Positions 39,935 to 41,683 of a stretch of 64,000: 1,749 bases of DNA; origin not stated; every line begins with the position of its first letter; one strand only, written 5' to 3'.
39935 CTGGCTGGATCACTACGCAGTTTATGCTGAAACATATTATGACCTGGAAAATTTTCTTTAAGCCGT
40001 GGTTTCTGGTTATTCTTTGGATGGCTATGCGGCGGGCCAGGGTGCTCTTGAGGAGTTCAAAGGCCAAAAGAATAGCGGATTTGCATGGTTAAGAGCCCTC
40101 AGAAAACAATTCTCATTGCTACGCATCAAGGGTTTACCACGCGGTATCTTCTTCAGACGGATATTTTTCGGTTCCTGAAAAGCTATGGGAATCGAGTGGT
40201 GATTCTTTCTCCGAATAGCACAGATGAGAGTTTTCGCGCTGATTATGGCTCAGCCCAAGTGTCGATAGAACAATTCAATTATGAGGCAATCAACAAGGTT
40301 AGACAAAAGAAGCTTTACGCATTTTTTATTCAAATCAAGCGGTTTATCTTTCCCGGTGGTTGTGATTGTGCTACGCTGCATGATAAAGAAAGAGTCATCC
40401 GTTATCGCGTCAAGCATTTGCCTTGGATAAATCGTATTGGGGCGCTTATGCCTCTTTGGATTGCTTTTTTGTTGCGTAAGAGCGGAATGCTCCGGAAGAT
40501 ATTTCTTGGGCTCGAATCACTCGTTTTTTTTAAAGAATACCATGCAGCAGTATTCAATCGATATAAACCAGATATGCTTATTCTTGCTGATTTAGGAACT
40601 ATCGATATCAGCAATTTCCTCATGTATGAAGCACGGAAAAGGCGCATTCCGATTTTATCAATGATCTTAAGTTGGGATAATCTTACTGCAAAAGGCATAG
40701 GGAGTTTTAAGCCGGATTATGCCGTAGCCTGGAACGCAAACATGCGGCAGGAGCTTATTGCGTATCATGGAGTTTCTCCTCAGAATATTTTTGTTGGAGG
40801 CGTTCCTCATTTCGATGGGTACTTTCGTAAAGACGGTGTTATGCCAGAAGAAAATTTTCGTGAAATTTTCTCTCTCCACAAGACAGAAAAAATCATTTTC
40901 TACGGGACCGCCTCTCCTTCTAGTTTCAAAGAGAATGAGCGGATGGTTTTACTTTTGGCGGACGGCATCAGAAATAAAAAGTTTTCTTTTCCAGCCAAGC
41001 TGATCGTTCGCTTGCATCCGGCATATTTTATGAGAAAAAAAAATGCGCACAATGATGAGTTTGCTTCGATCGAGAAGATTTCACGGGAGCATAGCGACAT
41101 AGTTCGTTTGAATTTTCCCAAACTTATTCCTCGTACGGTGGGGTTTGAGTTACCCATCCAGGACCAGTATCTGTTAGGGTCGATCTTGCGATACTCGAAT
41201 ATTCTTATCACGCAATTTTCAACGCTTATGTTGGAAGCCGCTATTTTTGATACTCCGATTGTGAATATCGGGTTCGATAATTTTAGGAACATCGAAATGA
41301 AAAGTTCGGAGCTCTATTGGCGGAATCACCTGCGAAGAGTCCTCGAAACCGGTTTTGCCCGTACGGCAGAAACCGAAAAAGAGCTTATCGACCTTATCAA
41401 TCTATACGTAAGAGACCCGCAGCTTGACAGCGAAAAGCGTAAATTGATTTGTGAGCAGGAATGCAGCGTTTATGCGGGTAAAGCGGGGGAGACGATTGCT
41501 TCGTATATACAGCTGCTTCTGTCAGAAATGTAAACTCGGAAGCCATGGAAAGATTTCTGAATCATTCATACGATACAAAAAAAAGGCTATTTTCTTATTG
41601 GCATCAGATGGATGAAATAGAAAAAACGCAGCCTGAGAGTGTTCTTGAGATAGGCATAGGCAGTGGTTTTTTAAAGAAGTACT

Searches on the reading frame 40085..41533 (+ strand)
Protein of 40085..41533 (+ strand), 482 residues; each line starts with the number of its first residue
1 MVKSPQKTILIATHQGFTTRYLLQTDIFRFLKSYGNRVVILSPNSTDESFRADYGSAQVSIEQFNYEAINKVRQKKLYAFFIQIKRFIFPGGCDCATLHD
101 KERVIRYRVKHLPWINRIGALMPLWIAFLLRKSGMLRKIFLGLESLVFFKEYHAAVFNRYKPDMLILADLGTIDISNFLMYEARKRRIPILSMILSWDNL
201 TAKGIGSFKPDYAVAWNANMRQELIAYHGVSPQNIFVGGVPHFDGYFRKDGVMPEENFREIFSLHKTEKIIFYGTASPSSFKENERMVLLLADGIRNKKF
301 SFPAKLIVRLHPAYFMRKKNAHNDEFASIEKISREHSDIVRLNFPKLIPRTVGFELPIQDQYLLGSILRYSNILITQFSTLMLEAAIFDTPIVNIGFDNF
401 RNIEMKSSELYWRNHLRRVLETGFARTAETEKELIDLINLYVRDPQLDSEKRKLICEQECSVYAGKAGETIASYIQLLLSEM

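Call 68: search_protein_families(library=pfam, proteins=[window:40085-41533:+], max_evalue=0.00001)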
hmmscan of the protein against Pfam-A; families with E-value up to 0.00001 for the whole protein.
window:40085-41533:+ (482 aa): 1 family
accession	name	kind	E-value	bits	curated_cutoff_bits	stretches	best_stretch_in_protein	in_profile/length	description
PF04464.20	Glyphos_transf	-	1.4e-11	44.4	22.1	1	211-475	136-365/367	CDP-Glycerol:Poly(glycerophosphate) glycerophosphotransferase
